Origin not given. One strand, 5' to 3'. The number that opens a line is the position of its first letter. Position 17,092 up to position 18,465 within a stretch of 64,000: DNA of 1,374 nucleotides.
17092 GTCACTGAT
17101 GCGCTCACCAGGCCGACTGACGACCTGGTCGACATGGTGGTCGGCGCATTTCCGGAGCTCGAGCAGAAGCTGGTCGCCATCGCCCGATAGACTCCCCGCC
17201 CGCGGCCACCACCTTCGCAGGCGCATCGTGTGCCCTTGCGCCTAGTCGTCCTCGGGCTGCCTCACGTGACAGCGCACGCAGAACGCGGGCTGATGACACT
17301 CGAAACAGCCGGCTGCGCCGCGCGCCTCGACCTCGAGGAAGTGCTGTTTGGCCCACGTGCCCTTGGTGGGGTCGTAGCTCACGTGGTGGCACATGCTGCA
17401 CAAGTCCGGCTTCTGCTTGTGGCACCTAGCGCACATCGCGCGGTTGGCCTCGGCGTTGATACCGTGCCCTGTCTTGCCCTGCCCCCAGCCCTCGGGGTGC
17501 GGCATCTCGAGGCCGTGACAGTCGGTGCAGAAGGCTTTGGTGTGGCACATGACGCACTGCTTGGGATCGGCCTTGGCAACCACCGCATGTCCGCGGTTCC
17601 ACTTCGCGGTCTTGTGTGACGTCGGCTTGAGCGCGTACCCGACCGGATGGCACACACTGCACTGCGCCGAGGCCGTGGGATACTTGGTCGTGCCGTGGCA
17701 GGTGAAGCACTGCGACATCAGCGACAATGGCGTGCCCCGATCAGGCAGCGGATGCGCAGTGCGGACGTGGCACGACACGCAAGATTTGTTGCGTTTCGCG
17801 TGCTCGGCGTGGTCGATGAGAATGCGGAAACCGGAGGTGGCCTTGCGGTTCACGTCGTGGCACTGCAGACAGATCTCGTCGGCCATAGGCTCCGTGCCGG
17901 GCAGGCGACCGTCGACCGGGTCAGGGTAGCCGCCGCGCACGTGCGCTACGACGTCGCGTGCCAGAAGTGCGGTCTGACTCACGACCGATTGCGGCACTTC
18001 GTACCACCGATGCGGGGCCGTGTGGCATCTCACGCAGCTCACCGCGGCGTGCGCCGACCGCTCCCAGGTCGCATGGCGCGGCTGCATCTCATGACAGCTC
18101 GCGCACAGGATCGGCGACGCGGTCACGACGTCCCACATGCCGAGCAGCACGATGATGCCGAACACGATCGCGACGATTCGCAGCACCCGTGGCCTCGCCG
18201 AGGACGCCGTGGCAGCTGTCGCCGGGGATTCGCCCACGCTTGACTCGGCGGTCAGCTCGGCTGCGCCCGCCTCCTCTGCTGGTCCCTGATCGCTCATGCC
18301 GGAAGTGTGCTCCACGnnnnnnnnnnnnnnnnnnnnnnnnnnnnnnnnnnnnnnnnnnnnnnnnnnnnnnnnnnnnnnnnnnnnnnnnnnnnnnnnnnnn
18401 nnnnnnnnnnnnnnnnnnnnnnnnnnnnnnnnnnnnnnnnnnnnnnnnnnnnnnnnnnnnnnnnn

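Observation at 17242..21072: Tandem array of four paralogous anchored cytochromes: NapC/NirT-like head plus repeated di-haem cassettes, one with a complete NapC domain fused to eight extra haems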

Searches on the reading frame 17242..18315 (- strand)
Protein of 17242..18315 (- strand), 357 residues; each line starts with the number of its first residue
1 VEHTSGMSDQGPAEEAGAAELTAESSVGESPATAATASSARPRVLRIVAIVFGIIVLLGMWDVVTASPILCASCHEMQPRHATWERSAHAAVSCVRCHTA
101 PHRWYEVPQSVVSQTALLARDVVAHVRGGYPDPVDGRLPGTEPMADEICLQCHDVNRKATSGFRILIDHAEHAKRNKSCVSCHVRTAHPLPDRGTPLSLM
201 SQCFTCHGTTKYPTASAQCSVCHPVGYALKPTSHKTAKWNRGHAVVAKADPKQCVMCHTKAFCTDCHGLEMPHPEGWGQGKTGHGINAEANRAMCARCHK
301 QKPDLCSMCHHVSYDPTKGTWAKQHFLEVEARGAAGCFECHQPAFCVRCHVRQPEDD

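Call 3: search_protein_families(library=pfam, proteins=[window:17242-18315:-], max_evalue=1)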
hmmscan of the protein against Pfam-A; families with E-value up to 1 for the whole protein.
window:17242-18315:- (357 aa): 6 families
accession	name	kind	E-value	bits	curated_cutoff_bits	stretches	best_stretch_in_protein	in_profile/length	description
PF14522.11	Cytochrome_C7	-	5.6e-13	48.9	24.8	2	167-223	3-66/67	Cytochrome c7 and related cytochrome c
PF03264.19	Cytochrom_NNT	-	6.7e-13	49.2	24.1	3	44-192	10-173/174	NapC/NirT cytochrome c family, N-terminal region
PF22113.1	Mtrc-MtrF_II-IV_dom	-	1.5e-05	25.1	30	2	71-260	9-165/176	Outer membrane cytochrome MtrC/MtrF-like, domains II/IV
PF14537.11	Cytochrom_c3_2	-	2.1e-05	25.3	25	3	201-267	7-78/79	Cytochrome c3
PF09699.15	Paired_CXXCH_1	-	0.00014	21.9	20.6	2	143-186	3-39/41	Doubled CXXCH motif (Paired_CXXCH_1)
PF02085.21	Cytochrom_CIII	-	0.0042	17.8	22.9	1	148-187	48-86/101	Class III cytochrome C family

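Call 4: search_protein_families(library=ncbifam, proteins=[window:17242-18315:-], max_evalue=1)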
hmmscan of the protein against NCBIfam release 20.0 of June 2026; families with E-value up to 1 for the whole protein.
window:17242-18315:- (357 aa): 8 families
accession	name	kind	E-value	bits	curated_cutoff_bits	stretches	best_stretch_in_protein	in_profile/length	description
TIGR03153.1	cytochr_NrfH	equivalog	2.1e-16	60.3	134.2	1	47-188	5-138/138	cytochrome c nitrite reductase small subunit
TIGR03508.1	decahem_SO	subfamily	9.2e-08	31.9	192.2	2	69-102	71-105/258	DmsE family decaheme c-type cytochrome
NF011606.0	PRK15032.1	equivalog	0.00013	21.3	455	3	39-99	12-82/390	pentaheme c-type cytochrome TorC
TIGR02161.1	napC_nirT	subfamily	0.00051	20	310.6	2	149-192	138-183/185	periplasmic nitrate (or nitrite) reductase c-type cytochrome, NapC/NirT family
NF045713.1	CxxCH_16_HmcA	equivalog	0.0032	16.1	400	2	148-228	320-391/541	sulfate respiration complex hexadecaheme cytochrome HmcA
NF041028.1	decahem_GSU2203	exception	0.0074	15.5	325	2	69-100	102-134/317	GSU2203 family decaheme c-type cytochrome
TIGR02162.1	torC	equivalog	0.024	13.9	478.2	2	44-110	18-93/387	pentaheme c-type cytochrome TorC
NF007906.0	PRK10617.1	equivalog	0.091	12.6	349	1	148-192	146-192/200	cytochrome c-type protein NapC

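Call 6: find_homologous_proteins(query=window:17242-18315:-)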
Query window:17242-18315:- (357 aa): 401 proteins with E <= 0.001 among 7228 candidates; the best 120 are listed.
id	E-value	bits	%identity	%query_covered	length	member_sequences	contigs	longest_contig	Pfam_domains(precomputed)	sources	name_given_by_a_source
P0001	1.9e-248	842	100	100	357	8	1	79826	PF14537.12,PF03264.20,PF14522.12,PF22113.2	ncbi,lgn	-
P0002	5.2e-162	557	75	81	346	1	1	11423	PF14537.12,PF03264.20,PF14522.12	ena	-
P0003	6.6e-157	540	73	82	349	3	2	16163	PF14537.12,PF03264.20,PF14522.12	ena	-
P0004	7.0e-155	534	69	89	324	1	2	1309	PF14537.12,PF03264.20,PF14522.12,PF22113.2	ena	-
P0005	3.2e-138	479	68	81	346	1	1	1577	PF09699.16,PF03264.20,PF14522.12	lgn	-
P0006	1.9e-137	476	64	87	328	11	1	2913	PF14537.12,PF03264.20,PF14522.12,PF22113.2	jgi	jgi:nitrate/TMAO reductase-like tetraheme cytochrome c subunit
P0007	2.6e-137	476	58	96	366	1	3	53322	PF14537.12,PF03264.20,PF14522.12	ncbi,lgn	-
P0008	4.1e-137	475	63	87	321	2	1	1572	PF14537.12,PF03264.20,PF02085.22,PF14522.12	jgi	jgi:hypothetical protein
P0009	1.5e-134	467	62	82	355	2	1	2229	PF14537.12,PF03264.20,PF14522.12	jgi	-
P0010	2.2e-134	466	59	92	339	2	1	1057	PF09699.16,PF14537.12,PF03264.20,PF14522.12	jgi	-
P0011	2.9e-133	463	61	88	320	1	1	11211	PF14537.12,PF03264.20,PF14522.12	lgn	-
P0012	4.7e-133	462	62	82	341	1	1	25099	PF09699.16,PF14537.12,PF03264.20,PF14522.12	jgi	-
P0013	7.7e-133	461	65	81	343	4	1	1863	PF09699.16,PF14537.12,PF03264.20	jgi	jgi:nitrate/TMAO reductase-like tetraheme cytochrome c subunit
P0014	1.0e-132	461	66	81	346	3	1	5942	PF09699.16,PF14537.12,PF03264.20,PF14522.12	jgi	jgi:cytochrome c nitrite reductase small subunit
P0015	3.4e-132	459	62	85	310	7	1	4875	PF14537.12,PF03264.20,PF14522.12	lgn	-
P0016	2.0e-131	457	62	85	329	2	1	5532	PF09699.16,PF14537.12,PF03264.20,PF14522.12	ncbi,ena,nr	ncbi:MAG TPA: NapC/NirT family cytochrome c [Coriobacteriia bacterium]|nr:NapC/NirT family cytochrom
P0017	2.4e-131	456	60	93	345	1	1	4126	PF14537.12,PF03264.20,PF14522.12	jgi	-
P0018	1.3e-130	454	61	82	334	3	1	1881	PF14537.12,PF03264.20,PF14522.12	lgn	-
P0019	1.4e-130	454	61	87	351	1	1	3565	PF03264.20,PF14522.12,PF22113.2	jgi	-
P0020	4.9e-130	452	63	82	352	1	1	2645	PF03264.20,PF14522.12,PF22113.2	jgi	-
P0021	5.7e-130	452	56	95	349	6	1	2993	PF09699.16,PF14537.12,PF03264.20,PF14522.12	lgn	-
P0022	6.4e-130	452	58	95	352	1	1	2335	PF14537.12,PF03264.20,PF14522.12,PF22113.2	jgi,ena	-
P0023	8.7e-130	451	61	85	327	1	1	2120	PF09699.16,PF14537.12,PF03264.20,PF14522.12,PF22113.2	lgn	-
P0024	1.3e-129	451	61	82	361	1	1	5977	PF09699.16,PF14537.12,PF03264.20,PF14522.12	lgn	-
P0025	1.7e-129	450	61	86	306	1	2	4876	PF09699.16,PF14537.12,PF03264.20,PF14522.12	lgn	-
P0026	2.6e-129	450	60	87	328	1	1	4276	PF14537.12,PF03264.20,PF14522.12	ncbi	ncbi:MAG: NapC/NirT family cytochrome c [Actinomycetes bacterium]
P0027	3.6e-129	449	59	91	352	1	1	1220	PF03264.20,PF14522.12,PF22113.2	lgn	-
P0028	3.8e-129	449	56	95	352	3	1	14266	PF14537.12,PF03264.20,PF02085.22,PF14522.12,PF22113.2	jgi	-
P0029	7.5e-129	448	64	82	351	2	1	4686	PF03264.20,PF14522.12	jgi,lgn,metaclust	metaclust:\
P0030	9.2e-129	448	56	92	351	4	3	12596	PF14537.12,PF03264.20,PF14522.12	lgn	-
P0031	2.0e-128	447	62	82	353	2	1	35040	PF14537.12,PF03264.20,PF14522.12,PF22113.2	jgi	jgi:nitrate/TMAO reductase-like tetraheme cytochrome c subunit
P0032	5.1e-128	445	57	91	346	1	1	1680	PF14537.12,PF03264.20,PF14522.12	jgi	jgi:nitrate/TMAO reductase-like tetraheme cytochrome c subunit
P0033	1.2e-127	444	60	83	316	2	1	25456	PF14537.12,PF03264.20,PF14522.12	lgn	-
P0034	1.6e-127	444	60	87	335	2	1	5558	PF14537.12,PF03264.20,PF14522.12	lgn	-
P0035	1.6e-127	444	59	86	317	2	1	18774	PF14537.12,PF03264.20,PF14522.12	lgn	-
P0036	1.8e-127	444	60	91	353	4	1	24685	PF03264.20,PF22113.2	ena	-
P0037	2.0e-127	443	56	94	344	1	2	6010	PF09699.16,PF14537.12,PF03264.20,PF14522.12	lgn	-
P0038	2.3e-127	443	56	96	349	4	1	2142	PF09699.16,PF14537.12,PF03264.20,PF14522.12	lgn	-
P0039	2.4e-127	443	60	87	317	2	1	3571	PF14537.12,PF03264.20,PF14522.12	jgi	-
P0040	3.1e-127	443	57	91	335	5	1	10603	PF14537.12,PF03264.20,PF14522.12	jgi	jgi:nitrate/TMAO reductase-like tetraheme cytochrome c subunit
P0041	2.0e-126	440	60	87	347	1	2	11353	PF14537.12,PF03264.20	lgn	-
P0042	2.1e-126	440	58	88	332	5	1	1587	PF09699.16,PF14537.12,PF03264.20,PF14522.12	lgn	-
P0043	2.3e-126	440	60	87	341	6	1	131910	PF09699.16,PF14537.12,PF03264.20,PF14522.12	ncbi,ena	-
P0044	2.4e-126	440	59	87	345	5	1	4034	PF09699.16,PF14537.12,PF03264.20,PF14522.12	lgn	-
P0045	4.2e-126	439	55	97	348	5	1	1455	PF09699.16,PF14537.12,PF03264.20,PF02085.22,PF14522.12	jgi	-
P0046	1.2e-125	438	60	81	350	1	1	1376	PF14537.12,PF03264.20,PF22113.2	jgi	jgi:nitrate/TMAO reductase-like tetraheme cytochrome c subunit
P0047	1.3e-125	437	58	86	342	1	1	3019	PF14537.12,PF03264.20,PF14522.12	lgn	-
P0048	2.1e-125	437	59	82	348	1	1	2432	PF14537.12,PF03264.20,PF14522.12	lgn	-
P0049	2.5e-125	436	56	92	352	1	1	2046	PF14537.12,PF03264.20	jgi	jgi:hypothetical protein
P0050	3.3e-125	436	60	81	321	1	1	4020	PF14537.12,PF03264.20,PF14522.12,PF22113.2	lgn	-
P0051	3.5e-125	436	56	93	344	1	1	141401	PF03264.20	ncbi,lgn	-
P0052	4.2e-125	436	60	82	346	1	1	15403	PF14537.12,PF03264.20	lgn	-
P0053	4.4e-125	436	62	82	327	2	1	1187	PF14537.12,PF03264.20,PF14522.12,PF22113.2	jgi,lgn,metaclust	metaclust:\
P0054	6.7e-125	435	59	87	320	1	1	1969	PF14537.12,PF03264.20,PF14522.12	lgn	-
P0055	9.8e-125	435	61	82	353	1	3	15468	PF14537.12,PF03264.20,PF14522.12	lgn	-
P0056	1.5e-124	434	59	82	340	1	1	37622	PF14537.12,PF03264.20,PF14522.12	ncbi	-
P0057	1.9e-124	434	59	81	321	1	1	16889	PF09699.16,PF03264.20,PF14522.12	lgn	-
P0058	4.3e-124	432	54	97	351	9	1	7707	PF09699.16,PF14537.12,PF03264.20,PF14522.12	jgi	jgi:hypothetical protein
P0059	4.3e-124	432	59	83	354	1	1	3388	PF03264.20,PF02085.22,PF14522.12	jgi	-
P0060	4.6e-124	432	58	88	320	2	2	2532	PF09699.16,PF03264.20,PF14522.12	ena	-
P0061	5.7e-124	432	56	92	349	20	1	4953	PF14537.12,PF03264.20,PF14522.12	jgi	jgi:nitrate/TMAO reductase-like tetraheme cytochrome c subunit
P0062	7.4e-124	432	61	85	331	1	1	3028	PF14537.12,PF03264.20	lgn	-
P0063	8.9e-124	431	56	90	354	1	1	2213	PF14537.12,PF03264.20,PF14522.12,PF22113.2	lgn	-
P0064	1.2e-123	431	61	82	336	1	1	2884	PF14537.12,PF03264.20,PF22113.2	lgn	-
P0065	4.0e-123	429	60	82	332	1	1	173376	PF14537.12,PF03264.20,PF14522.12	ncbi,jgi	-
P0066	5.1e-123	429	59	85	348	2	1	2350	PF14537.12,PF03264.20,PF14522.12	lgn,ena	-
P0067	6.2e-123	429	62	82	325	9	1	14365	PF09699.16,PF14537.12,PF03264.20,PF14522.12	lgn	-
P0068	1.2e-122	428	56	93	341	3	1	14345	PF09699.16,PF14537.12,PF03264.20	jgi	-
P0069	1.3e-122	428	58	85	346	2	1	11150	PF03264.20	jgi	-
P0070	1.5e-122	427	59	87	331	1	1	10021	PF14537.12,PF03264.20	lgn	-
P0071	1.6e-122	427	59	87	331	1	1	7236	PF14537.12,PF03264.20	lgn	-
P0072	2.4e-122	427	54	90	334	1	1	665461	PF14537.12,PF03264.20,PF14522.12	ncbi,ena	-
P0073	3.7e-122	426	59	84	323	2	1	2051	PF09699.16,PF03264.20,PF14522.12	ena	-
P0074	3.9e-122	426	59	86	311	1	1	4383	PF03264.20,PF14522.12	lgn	-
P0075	4.0e-122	426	58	83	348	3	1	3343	PF14537.12,PF03264.20,PF14522.12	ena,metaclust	metaclust:\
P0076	4.4e-122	426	59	87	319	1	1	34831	PF09699.16,PF03264.20,PF14522.12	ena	-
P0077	5.6e-122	425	54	95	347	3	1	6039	PF03264.20,PF14522.12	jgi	-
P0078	7.4e-122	425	55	89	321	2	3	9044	PF14537.12,PF03264.20,PF14522.12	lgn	-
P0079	1.0e-121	425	54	95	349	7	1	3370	PF03264.20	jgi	-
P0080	1.2e-121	424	58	87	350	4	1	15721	PF14537.12,PF03264.20,PF14522.12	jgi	-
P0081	2.0e-121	424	58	88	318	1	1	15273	PF14537.12,PF03264.20,PF14522.12,PF22113.2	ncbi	-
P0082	3.1e-121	423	56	90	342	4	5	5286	PF09699.16,PF14537.12,PF03264.20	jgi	jgi:hypothetical protein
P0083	4.1e-121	423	59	83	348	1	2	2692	PF14537.12,PF03264.20,PF14522.12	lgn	-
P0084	5.2e-121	422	57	89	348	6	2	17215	PF14537.12,PF03264.20,PF14522.12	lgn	-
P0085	1.3e-120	421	57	90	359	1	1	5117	PF09699.16,PF14537.12,PF03264.20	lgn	-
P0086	2.1e-120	420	55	90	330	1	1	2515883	PF09699.16,PF14537.12,PF03264.20,PF14522.12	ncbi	-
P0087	2.8e-120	420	57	88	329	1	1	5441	PF14537.12,PF03264.20,PF14522.12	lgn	-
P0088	4.5e-120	419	57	82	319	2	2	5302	PF14537.12,PF03264.20,PF14522.12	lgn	-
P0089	5.5e-120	419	57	86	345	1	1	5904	PF03264.20,PF14522.12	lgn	-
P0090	7.1e-120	419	56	88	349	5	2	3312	PF09699.16,PF14537.12,PF03264.20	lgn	-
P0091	1.5e-119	418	59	82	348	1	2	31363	PF09699.16,PF14537.12,PF03264.20,PF14522.12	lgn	-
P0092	1.6e-119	417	55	88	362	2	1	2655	PF09699.16,PF14537.12,PF03264.20,PF14522.12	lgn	-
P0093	2.2e-119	417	55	89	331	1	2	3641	PF14537.12,PF03264.20,PF14522.12,PF22113.2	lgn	-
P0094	2.6e-119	417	57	86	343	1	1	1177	PF09699.16,PF14537.12,PF03264.20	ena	-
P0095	4.5e-119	416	58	83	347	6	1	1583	PF14537.12,PF03264.20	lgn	-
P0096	1.6e-118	414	55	91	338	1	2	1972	PF03264.20,PF22113.2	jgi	-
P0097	1.7e-118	414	58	81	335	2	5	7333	PF09699.16,PF14537.12,PF03264.20,PF14522.12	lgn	-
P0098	2.5e-118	413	56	89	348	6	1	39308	PF14537.12,PF03264.20,PF14522.12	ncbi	-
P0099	3.0e-118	413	56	86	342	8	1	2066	PF09699.16,PF03264.20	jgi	jgi:hypothetical protein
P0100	4.6e-118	413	55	89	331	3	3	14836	PF14537.12,PF03264.20,PF02085.22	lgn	-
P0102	2.2e-117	410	59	82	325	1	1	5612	PF14537.12,PF03264.20,PF14522.12,PF22113.2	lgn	-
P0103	3.6e-117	410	58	82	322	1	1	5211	PF03264.20,PF14522.12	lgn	-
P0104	3.6e-117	410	55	89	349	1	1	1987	PF14537.12,PF03264.20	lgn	-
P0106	4.8e-117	409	56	88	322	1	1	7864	PF09699.16,PF14537.12,PF03264.20,PF14522.12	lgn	-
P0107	5.4e-117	409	52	95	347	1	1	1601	PF03264.20,PF14522.12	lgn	-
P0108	5.9e-117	409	57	88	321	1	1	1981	PF09699.16,PF03264.20,PF14522.12,PF22113.2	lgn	-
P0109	1.6e-116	407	56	88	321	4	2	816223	PF14537.12,PF03264.20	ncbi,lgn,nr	ncbi:MAG: hypothetical protein D9V44_07140 [Actinobacteria bacterium]|nr:MAG: hypothetical protein D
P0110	1.9e-116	407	58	81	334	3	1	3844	PF03264.20,PF14522.12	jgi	jgi:hypothetical protein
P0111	2.3e-116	407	54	87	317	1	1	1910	PF14537.12,PF03264.20,PF14522.12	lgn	-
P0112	2.9e-116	407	59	82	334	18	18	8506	PF03264.20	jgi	jgi:hypothetical protein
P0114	3.5e-116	406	57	87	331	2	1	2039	PF14537.12,PF03264.20,PF02085.22,PF14522.12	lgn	-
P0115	5.0e-116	406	54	91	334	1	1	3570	PF14537.12,PF03264.20,PF14522.12,PF22113.2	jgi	jgi:cytochrome c nitrite reductase small subunit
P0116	5.8e-116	406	56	87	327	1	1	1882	PF09699.16,PF14537.12,PF03264.20,PF14522.12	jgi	jgi:hypothetical protein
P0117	1.4e-115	404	52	93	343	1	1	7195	PF14537.12,PF03264.20,PF14522.12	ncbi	-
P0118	1.7e-115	404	54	91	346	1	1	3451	PF09699.16,PF14537.12,PF03264.20,PF02085.22,PF14522.12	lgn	-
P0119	1.7e-115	404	55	88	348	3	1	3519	PF14537.12,PF03264.20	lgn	-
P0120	2.3e-115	404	53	88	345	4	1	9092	PF03264.20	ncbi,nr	ncbi:MAG: NapC/NirT family cytochrome c [Coriobacteriia bacterium]|nr:NapC/NirT family cytochrome c 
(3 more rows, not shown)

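Call 7: find_encoding_contigs(protein=window:17242-18315:-, flank=10000, max_places=6)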
Protein window:17242-18315:- (357 aa): 1 contig read that carries it; 1 place shown.
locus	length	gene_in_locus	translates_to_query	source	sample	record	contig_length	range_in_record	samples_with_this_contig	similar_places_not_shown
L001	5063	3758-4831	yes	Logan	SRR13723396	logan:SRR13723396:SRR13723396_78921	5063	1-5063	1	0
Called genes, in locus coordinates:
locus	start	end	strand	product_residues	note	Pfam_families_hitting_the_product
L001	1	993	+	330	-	?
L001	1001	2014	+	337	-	-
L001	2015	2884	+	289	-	PF14537:Cytochrom_c3_2 (faint), PF14522:Cytochrome_C7 (weak)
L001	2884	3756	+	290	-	PF14537:Cytochrom_c3_2 (faint), PF14522:Cytochrome_C7 (faint)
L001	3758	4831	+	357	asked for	PF14522:Cytochrome_C7 (faint), PF03264:Cytochrom_NNT (weak), PF14537:Cytochrom_c3_2 (faint), PF22113:Mtrc-MtrF_II-IV_dom (faint)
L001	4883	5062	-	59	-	?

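Call 8: find_related_loci(query=window:17242-18315:-, collection=genome_contigs, flank=10000)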
Query window:17242-18315:- (357 aa) in genome_contigs; peptide patterns used: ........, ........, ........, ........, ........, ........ (x = any residue, [..] = any of these).
61 stretches matched a pattern; 30 encode a relative of the query (tblastn E <= 1e-3); 30 distinct loci.
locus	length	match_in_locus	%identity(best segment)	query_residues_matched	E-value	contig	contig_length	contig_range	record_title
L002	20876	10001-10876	65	62-352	2e-133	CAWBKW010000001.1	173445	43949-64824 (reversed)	MAG: uncultured Coriobacteriia bacterium isolate MFD02979.bin.2.177 genome assembly, contig: contig_105699, whole genome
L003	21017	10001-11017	58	12-351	1e-129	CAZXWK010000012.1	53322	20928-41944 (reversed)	MAG TPA_asm: uncultured Eubacteriales bacterium isolate binchicken_co152_220 genome assembly, contig: NODE_715_length_53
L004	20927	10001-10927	60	43-351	1e-128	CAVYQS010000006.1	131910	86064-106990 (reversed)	MAG: uncultured Actinomycetes bacterium isolate MFD04716.bin.1.58 genome assembly, contig: contig_24462, whole genome sh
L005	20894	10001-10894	63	62-354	4e-126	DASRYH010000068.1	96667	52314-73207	MAG TPA_asm: Coriobacteriia bacterium isolate SMAG_U13147 k141_23950, whole genome shotgun sequence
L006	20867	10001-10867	63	65-351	2e-121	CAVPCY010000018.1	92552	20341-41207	MAG: uncultured Actinomycetes bacterium isolate MFD00032.bin.2.33 genome assembly, contig: contig_40628, whole genome sh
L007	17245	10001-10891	49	48-351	1e-95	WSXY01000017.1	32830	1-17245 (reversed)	MAG: Actinobacteria bacterium isolate X3_MetaBAT.18 scaffold_872, whole genome shotgun sequence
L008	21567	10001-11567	55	70-357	3e-64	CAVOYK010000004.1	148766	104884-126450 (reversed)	MAG: uncultured Actinomycetes bacterium isolate MFD09779.bin.2.33 genome assembly, contig: contig_32820, whole genome sh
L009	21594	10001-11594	63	60-351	2e-87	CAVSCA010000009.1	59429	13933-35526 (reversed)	MAG: uncultured Actinomycetes bacterium isolate MFD02979.bin.2.142 genome assembly, contig: contig_56110, whole genome s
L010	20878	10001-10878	42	66-354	2e-32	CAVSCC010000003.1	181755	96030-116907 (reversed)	MAG: uncultured Coriobacteriia bacterium isolate MFD02979.bin.2.170 genome assembly, contig: contig_130814, whole genome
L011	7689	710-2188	36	47-355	1e-31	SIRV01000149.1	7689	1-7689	MAG: Actinobacteria bacterium isolate QQ.bins.69 contig149, whole genome shotgun sequence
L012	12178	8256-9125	30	45-350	3e-30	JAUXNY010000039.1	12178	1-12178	MAG: Candidatus Aquicultor sp. isolate C1_metabat.bin.19 C1_k141_64172, whole genome shotgun sequence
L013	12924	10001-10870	29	45-350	9e-30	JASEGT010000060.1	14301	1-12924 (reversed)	MAG: Actinomycetota bacterium isolate Yes70-03 NODE_60_length_14301_cov_5.233609, whole genome shotgun sequence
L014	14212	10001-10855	29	47-350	3e-29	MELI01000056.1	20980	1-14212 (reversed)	MAG: Candidatus Aquicultor primus gwc2_scaffold_2927, whole genome shotgun sequence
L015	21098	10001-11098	26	43-343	1e-25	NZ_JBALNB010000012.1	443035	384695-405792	Neobacillus vireti strain JJ479 JJ-479_contig_12, whole genome shotgun sequence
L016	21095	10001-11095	25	43-350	1e-20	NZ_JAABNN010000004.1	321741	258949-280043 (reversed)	Bacillus sp. USDA818B3_A NODE_4_length_321741_cov_106.923537, whole genome shotgun sequence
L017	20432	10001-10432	29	47-193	1e-12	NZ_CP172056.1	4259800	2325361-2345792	Desulfitobacterium sp. Sab5 chromosome, complete genome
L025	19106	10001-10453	27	45-188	4e-8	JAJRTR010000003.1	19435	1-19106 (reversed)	MAG: bacterium isolate Dive96_bin1.91 k141_243379, whole genome shotgun sequence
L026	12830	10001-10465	27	49-188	6e-8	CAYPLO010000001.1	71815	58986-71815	MAG TPA_asm: uncultured Aquificales bacterium isolate SRP163575_co1_226 genome assembly, contig: NODE_534_length_71815_c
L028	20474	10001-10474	27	54-202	3e-7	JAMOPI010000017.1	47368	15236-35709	MAG: Candidatus Desulfofervidaceae bacterium isolate 4559-240_metabat1_scaf2bin.031 4559-240_scaffold_269_c1, whole geno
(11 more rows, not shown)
